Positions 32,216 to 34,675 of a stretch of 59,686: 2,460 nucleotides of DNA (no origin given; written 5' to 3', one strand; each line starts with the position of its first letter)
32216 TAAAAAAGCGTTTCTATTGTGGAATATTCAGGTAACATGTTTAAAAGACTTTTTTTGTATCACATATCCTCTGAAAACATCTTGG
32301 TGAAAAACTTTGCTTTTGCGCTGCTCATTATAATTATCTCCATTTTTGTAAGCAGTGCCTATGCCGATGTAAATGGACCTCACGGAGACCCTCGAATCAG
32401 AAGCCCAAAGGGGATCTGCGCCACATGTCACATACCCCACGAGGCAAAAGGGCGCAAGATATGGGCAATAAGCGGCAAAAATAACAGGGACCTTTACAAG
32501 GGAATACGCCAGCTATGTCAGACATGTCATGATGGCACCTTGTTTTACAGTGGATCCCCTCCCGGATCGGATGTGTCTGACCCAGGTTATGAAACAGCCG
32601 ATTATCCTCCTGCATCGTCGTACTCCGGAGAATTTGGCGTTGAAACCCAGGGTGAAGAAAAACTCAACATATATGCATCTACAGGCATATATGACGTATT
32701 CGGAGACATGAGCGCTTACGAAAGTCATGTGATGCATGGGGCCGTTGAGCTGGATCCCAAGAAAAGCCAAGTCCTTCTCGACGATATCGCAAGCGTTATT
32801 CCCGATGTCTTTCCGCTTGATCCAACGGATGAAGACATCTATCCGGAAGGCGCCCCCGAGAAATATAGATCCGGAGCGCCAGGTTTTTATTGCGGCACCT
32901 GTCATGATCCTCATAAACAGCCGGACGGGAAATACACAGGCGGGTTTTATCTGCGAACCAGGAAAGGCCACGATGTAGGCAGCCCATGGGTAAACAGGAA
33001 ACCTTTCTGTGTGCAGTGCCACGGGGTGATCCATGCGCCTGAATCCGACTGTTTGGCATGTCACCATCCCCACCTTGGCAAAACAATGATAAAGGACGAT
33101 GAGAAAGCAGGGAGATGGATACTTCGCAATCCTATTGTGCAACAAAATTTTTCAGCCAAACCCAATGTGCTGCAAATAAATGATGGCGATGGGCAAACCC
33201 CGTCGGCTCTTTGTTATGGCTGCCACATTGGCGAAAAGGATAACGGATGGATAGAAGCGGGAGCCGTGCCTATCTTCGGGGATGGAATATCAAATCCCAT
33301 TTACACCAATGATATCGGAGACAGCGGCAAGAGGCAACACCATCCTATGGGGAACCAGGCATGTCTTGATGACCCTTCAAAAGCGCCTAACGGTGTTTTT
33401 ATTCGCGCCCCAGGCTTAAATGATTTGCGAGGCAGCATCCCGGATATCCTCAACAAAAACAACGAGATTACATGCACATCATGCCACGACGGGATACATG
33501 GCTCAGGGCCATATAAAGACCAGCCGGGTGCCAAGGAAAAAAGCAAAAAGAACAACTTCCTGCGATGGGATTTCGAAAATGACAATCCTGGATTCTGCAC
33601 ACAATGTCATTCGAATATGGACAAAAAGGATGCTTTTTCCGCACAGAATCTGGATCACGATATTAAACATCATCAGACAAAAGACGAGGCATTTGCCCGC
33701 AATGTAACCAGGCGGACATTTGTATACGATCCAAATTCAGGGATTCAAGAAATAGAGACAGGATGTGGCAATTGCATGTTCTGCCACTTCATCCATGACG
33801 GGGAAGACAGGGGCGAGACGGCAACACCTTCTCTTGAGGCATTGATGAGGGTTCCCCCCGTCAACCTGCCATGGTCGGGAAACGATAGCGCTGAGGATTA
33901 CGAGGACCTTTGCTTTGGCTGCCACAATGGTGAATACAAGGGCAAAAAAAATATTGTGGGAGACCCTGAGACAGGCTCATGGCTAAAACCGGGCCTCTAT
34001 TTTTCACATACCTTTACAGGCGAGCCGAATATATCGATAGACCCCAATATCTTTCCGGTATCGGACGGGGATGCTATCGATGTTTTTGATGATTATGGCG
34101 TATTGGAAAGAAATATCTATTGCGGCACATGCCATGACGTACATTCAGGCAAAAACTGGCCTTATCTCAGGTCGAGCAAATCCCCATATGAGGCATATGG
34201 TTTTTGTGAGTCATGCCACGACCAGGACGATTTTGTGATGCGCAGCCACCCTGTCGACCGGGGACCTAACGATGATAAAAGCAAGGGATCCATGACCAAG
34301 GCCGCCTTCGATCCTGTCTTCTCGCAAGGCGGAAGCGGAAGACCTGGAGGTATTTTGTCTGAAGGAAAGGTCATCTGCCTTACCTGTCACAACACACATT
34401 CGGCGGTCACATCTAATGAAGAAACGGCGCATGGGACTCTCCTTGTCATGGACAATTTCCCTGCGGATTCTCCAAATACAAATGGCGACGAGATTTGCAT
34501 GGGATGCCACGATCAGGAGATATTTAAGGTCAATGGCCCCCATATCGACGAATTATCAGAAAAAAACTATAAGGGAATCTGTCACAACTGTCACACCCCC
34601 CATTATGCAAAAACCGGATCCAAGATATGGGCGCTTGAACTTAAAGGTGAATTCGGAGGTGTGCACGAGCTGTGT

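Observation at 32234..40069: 2611-aa cytochrome with about 50 haem sites, built by triplication of a ~700-aa, 14-haem module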

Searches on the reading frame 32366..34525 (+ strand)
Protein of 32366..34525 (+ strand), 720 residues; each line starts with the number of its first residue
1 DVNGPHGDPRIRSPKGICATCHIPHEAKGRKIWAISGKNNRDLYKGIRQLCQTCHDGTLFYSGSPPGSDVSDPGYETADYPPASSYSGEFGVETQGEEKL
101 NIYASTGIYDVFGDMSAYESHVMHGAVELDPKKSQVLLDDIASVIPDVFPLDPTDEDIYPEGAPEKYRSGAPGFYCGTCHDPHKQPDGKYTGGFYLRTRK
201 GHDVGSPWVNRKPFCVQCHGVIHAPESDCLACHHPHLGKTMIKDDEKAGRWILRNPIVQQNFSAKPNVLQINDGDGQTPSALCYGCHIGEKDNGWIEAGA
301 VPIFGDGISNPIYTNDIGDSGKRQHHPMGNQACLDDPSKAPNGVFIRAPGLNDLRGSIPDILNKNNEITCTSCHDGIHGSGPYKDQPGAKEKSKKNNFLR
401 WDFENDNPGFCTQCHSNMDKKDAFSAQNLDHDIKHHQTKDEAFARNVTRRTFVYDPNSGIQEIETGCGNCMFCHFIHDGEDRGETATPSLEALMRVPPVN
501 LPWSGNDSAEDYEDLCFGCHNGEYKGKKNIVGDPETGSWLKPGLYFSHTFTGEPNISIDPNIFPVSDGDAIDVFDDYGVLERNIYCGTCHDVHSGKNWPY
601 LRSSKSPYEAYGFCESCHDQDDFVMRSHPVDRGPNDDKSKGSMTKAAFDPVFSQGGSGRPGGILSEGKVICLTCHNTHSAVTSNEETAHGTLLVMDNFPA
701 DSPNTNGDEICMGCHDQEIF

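Call 23: search_solved_structures(query=A1, max_evalue=1, show_alignments=3)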
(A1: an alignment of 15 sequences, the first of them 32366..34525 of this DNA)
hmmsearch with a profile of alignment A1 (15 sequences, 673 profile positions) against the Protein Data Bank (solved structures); distinct sequences matched with E-value up to 1: 12.
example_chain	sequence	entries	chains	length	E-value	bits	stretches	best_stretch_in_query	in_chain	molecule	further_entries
7tfs_A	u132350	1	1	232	5.1e-08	34.9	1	10-159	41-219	Cytochrome c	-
3ubr_A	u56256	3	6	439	0.00011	23.9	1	13-68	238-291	Cytochrome c-552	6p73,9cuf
1qdb_A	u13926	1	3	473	0.00016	23.4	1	14-66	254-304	CYTOCHROME C NITRITE REDUCTASE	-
4wjy_A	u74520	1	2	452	0.0006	21.5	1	12-70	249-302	Cytochrome c-552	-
1gu6_A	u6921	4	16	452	0.00067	21.3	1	12-70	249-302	CYTOCHROME C552 | Cytochrome c-552 | Cytochrome c nitrite reductase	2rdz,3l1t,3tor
8bcx_A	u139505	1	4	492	0.00072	21.2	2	126-255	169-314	Nitrite reductase (cytochrome; ammonia-forming)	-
2rf7_A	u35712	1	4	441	0.00076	21.1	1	12-70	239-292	Cytochrome c-552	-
9yuq_N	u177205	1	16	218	0.0014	20.2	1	508-551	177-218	Putative multiheme cytochrome c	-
1oah_A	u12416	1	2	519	0.0021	19.7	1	122-184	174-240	CYTOCHROME C NITRITE REDUCTASE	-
1jni_A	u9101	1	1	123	0.0076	17.8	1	118-181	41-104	DIHEME CYTOCHROME C NAPB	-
2ozy_A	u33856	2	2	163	0.026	16.1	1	138-229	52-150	Cytochrome c-type protein nrfB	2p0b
3ml1_B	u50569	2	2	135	0.32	12.5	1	117-180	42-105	Diheme cytochrome c napB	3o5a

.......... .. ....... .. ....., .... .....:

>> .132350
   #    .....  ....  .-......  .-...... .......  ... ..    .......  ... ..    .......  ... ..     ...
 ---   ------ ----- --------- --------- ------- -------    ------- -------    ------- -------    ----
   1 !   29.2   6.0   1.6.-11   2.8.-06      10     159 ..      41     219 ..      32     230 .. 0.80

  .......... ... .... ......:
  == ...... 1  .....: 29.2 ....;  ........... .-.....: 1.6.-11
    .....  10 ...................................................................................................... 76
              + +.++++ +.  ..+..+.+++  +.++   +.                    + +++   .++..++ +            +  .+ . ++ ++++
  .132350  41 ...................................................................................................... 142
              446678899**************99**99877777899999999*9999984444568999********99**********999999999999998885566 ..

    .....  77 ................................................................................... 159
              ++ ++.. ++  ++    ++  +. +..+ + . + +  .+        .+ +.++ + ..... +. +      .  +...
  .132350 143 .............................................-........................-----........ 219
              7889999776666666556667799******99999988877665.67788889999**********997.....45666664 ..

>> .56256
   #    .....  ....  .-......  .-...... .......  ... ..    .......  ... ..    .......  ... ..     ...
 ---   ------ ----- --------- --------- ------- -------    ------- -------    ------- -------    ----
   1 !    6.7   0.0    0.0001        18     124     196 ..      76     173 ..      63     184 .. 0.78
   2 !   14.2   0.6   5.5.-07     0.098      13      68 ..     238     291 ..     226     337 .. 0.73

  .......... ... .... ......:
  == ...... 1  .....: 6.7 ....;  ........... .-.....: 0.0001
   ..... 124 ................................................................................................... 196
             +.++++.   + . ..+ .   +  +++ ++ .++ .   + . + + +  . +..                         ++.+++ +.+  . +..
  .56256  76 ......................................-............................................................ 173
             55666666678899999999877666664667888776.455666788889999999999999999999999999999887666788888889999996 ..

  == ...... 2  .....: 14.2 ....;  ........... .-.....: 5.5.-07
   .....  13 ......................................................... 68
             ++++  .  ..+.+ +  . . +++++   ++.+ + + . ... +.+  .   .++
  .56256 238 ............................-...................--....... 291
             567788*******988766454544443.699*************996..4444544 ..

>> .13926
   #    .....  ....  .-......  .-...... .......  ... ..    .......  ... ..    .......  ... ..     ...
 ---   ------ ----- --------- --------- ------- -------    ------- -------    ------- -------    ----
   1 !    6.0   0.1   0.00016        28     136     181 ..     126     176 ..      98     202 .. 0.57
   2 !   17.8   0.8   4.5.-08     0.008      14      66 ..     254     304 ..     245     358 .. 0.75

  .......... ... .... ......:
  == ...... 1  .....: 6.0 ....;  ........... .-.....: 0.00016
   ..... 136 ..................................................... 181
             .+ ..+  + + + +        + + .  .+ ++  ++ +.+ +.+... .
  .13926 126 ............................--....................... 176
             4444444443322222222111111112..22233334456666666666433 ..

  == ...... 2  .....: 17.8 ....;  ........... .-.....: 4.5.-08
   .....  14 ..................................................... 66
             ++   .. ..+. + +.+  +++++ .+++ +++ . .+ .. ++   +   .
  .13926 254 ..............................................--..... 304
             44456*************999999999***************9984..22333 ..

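Call 24: find_related_loci(query=A1, collection=genome_contigs, flank=10000)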
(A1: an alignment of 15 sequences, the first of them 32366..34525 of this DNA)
Query A1 (720 aa) in genome_contigs; peptide patterns used: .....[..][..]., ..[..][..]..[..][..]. (x = any residue, [..] = any of these).
107 stretches matched a pattern; 54 encode a relative of the query (tblastn E <= 1e-3); 41 distinct loci.
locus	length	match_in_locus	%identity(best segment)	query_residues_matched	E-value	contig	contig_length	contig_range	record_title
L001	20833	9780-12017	52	2-720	0e+0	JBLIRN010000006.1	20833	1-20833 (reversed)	MAG: bacterium isolate MG2_202303_bin_136 MG2_202303_bin_136_scaffold_6, whole genome shotgun sequence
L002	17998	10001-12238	52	2-720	0e+0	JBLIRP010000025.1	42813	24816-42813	MAG: bacterium isolate MF1_202303_bin_233 MF1_202303_bin_233_scaffold_25, whole genome shotgun sequence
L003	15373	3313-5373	42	2-715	2e-142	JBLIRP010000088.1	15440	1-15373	MAG: bacterium isolate MF1_202303_bin_233 MF1_202303_bin_233_scaffold_88, whole genome shotgun sequence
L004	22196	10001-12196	38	2-719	4e-138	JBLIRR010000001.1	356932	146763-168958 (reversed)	MAG: bacterium isolate MF1_201910_bin_226 MF1_201910_bin_226_scaffold_1, whole genome shotgun sequence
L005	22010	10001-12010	39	15-715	2e-131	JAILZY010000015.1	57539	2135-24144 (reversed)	MAG: bacterium isolate HOT.CON.50 NODE_538_length_57539_cov_18.197557, whole genome shotgun sequence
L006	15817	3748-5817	39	1-715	3e-130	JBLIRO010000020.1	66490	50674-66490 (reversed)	MAG: bacterium isolate MG1_202111_bin_529 MG1_202111_bin_529_scaffold_20, whole genome shotgun sequence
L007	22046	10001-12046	38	2-715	2e-127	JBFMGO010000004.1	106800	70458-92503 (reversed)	MAG: bacterium isolate MAG299 MAG299_4, whole genome shotgun sequence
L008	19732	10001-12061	41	2-715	1e-139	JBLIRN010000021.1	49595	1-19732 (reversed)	MAG: bacterium isolate MG2_202303_bin_136 MG2_202303_bin_136_scaffold_21, whole genome shotgun sequence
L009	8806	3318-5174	35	17-715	2e-108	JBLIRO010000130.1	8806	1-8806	MAG: bacterium isolate MG1_202111_bin_529 MG1_202111_bin_529_scaffold_130, whole genome shotgun sequence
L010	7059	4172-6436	34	2-715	3e-107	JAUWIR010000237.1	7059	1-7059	MAG: Pseudomonadota bacterium isolate CSMAG_2299 CSMAG_2299_k127_5959798_length_7059_cov_32.0289, whole genome shotgun s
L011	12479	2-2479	34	4-717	1e-103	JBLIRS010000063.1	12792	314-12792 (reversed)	MAG: bacterium isolate MF1_201704_bin_296 MF1_201704_bin_296_scaffold_63, whole genome shotgun sequence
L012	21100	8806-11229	33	2-715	7e-102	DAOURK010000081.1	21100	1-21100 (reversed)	MAG TPA_asm: Pseudomonadota bacterium isolate CSMAG_150 CSMAG_150_k141_209695_length_21100_cov_1320.1616, whole genome s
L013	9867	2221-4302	43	4-715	5e-99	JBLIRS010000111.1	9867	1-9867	MAG: bacterium isolate MF1_201704_bin_296 MF1_201704_bin_296_scaffold_111, whole genome shotgun sequence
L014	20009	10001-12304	35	2-715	6e-107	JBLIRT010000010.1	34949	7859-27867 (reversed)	MAG: bacterium isolate MF1_201704_bin_1079 MF1_201704_bin_1079_scaffold_10, whole genome shotgun sequence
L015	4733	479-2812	32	2-715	4e-98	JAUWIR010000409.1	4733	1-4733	MAG: Pseudomonadota bacterium isolate CSMAG_2299 CSMAG_2299_k127_509680_length_4733_cov_14.0048, whole genome shotgun se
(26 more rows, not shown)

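Call 34: predict_structure(alignment_id=A1)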
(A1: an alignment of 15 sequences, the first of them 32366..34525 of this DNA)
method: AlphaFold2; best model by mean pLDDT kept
length: 720 residues; sequences in the alignment: 15
mean_pLDDT: 34.3   pTM: 0.21
mean pLDDT of the five models: 34.3, 31.8, 31.6, 29.4, 29.4
residues with pLDDT >= 90: 0; 70-90: 0; 50-70: 1; < 50: 719
segments of 3 or more residues with pLDDT < 50: 1-341, 343-720
pLDDT, mean of each block of 10 residues (from residue 1): 27 30 30 34 35 36 36 34 35 35 29 27 30 36 32 31 34 30 35 37 36 36 36 30 33 37 34 35 43 42 37 34 36 45 42 42 42 34 42 39 35 33 34 30 31 39 33 28 30 32 39 35 35 33 32 31 30 33 34 34 40 43 34 36 32 28 29 27 28 30 36 35
secondary structure, 60 per line:
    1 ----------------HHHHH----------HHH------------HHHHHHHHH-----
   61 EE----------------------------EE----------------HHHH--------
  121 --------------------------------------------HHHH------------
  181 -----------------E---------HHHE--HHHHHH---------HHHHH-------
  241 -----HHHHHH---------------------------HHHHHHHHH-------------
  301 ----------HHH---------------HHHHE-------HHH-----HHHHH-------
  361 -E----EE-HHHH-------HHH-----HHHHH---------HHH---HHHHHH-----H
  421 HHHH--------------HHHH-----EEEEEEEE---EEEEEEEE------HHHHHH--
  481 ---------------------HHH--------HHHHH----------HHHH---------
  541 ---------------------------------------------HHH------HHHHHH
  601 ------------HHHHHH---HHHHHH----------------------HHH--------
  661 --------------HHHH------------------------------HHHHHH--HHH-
elements in order (helices of 4 or more, strands of 3 or more residues): H17-21 H47-55 H109-112 H165-168 H214-219 H229-233 H246-251 H279-287 H329-332 H349-353 H370-373 H389-393 H409-414 H420-424 H439-442 E448-455 E459-466 H473-478 H513-517 H528-531 H595-600 H613-618 H622-627 H675-678 H709-714

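Call 47: search_protein_representatives(alignment_id=A1)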
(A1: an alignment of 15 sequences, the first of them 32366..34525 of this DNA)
Query: 15 sequences, 673 profile positions. Proteins with E-value up to 0.001 (for the whole library): 1695; up to 1e-10: 429; up to 1e-30: 82. The best 150 are listed.
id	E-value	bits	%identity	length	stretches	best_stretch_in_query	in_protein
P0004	0.0e+00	2498.8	-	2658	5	2-669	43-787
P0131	2.5e-238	809.3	-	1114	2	172-668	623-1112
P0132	2.2e-218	743.4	-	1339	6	2-668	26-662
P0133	7.3e-215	731.7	-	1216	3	3-668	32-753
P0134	2.3e-210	716.9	-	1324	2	9-669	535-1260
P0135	4.0e-199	679.7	-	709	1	5-666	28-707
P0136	1.6e-198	677.7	-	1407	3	3-668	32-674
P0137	4.5e-176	603.6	-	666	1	3-621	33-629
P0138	1.1e-158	546.1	-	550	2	208-668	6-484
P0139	7.3e-156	536.8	-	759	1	12-668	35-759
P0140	1.3e-152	526.0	-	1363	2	227-668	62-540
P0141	2.4e-124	432.6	-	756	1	7-668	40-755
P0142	2.1e-119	416.3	-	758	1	10-667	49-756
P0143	2.7e-119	415.9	-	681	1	11-667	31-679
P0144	8.9e-119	414.2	-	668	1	11-669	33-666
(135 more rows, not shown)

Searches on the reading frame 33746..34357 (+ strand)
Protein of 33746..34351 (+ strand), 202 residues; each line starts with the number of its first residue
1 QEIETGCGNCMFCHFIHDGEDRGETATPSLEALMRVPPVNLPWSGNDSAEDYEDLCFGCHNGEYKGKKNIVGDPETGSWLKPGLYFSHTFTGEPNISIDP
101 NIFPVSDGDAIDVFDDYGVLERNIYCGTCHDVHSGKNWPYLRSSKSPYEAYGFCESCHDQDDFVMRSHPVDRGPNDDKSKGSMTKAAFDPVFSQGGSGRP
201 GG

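Call 60: search_solved_structures(query=A2, max_evalue=1, show_alignments=2)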
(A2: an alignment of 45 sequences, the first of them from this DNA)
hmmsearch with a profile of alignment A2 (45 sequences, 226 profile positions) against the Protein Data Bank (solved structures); distinct sequences matched with E-value up to 1: 61 (the best 60 are shown).
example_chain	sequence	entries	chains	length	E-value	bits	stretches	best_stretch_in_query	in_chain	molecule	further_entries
7tfs_A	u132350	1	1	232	3.9e-17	65.8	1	10-178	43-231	Cytochrome c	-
9yuq_N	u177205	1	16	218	6e-13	52.1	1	12-178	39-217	Putative multiheme cytochrome c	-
6r2q_A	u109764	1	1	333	3.8e-11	46.2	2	129-191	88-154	Cystathionine beta-synthase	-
6ef8_A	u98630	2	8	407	1.6e-07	34.4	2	16-150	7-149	C-type cytochrome OmcS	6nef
6i5b_A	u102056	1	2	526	1.9e-05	27.6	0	17-196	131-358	Uncharacterized protein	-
4wjy_A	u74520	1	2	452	3.4e-05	26.7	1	14-196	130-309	Cytochrome c-552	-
8rv0_Y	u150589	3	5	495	3.8e-05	26.6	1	16-195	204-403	Octaheme cytochrome c nitrite reductase | Octaheme nitrite c cytochrome c reductase | Octaheme nitrite reductase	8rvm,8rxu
9h19_C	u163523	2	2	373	6.4e-05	25.9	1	14-179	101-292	Photosynthetic reaction center cytochrome c subunit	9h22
2ozy_A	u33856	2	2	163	7.4e-05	25.7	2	134-191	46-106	Cytochrome c-type protein nrfB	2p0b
2j7a_A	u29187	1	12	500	0.00011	25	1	127-179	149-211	CYTOCHROME C NITRITE REDUCTASE NRFA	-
2vr0_A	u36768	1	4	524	0.00013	24.8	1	127-179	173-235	CYTOCHROME C NITRITE REDUCTASE, CATALYTIC SUBUNIT NFRA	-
2rf7_A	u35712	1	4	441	0.00016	24.5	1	14-196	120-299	Cytochrome c-552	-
1gu6_A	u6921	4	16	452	0.00017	24.5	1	14-196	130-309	CYTOCHROME C552 | Cytochrome c-552 | Cytochrome c nitrite reductase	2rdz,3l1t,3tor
7xxf_C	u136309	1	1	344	0.00017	24.4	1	14-179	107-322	Photosynthetic reaction center cytochrome c subunit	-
7o0u_C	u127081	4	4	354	0.00018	24.4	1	14-178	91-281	MULTIHEME_CYTC domain-containing protein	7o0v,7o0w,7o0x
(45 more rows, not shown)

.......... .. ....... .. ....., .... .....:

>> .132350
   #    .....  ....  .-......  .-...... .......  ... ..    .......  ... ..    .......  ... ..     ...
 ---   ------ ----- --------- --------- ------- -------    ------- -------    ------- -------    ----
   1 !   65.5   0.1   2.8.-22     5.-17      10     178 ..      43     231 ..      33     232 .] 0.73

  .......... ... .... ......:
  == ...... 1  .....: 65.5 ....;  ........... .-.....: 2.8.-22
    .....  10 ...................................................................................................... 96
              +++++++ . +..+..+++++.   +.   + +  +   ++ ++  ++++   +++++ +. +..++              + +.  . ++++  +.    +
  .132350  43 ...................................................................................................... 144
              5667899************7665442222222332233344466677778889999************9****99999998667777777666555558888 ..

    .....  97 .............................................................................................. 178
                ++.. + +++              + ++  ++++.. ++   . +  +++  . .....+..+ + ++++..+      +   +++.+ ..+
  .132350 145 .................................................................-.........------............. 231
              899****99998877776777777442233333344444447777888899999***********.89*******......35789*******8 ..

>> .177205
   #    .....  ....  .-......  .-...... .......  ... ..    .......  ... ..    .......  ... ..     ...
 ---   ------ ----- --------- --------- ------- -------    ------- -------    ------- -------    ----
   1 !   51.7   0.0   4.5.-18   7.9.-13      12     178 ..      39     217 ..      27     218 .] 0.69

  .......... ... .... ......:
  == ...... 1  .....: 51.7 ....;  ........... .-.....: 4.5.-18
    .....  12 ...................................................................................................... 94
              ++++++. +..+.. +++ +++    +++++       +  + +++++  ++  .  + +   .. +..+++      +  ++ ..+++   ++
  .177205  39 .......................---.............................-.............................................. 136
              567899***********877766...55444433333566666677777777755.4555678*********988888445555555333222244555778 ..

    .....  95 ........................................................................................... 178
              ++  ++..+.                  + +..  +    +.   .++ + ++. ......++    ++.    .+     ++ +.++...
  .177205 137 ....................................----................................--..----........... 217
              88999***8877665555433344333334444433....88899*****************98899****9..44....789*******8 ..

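Call 67: predict_structure(alignment_id=A2)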
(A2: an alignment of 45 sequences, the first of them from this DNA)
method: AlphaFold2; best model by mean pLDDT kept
length: 202 residues; sequences in the alignment: 45
mean_pLDDT: 45.5   pTM: 0.34
mean pLDDT of the five models: 45.5, 41.3, 41.2, 39.4, 38.1
residues with pLDDT >= 90: 0; 70-90: 1; 50-70: 61; < 50: 140
segments of 3 or more residues with pLDDT < 50: 1-42, 46-63, 65-96, 105-114, 131-133, 135-137, 161-171, 181-183, 189-202
pLDDT, mean of each block of 10 residues (from residue 1): 32 36 39 41 49 45 43 37 38 46 48 49 58 51 57 57 44 58 48 35 38
secondary structure, 60 per line:
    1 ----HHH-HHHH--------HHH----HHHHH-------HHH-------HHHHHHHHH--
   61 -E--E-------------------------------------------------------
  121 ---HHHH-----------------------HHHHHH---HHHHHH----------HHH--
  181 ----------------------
elements in order: H9-12 H28-32 H50-58 H124-127 H151-156 H160-165

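Call 70: fold_search(model_id=the predicted structure, library=pdb)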
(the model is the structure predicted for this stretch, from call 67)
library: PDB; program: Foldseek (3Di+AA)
matches with E <= 10: 0; with E <= 0.001: 0
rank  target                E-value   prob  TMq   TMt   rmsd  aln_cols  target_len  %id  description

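Call 81: search_protein_families(library=ncbifam, proteins=[window:33746-34351:+], max_evalue=0.01)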
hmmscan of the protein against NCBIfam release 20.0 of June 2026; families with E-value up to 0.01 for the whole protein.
window:33746-34351:+ (202 aa): 3 families
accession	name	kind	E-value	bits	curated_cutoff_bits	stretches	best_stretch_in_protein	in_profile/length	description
TIGR01905.1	paired_CXXCH_1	subfamily_domain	1.6e-06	28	25.2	1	126-161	9-39/41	doubled CXXCH domain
NF041028.1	decahem_GSU2203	exception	0.00035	19.9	325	0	121-170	123-170/317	GSU2203 family decaheme c-type cytochrome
TIGR03508.1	decahem_SO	subfamily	0.00067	19.2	192.2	0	122-163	93-131/258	DmsE family decaheme c-type cytochrome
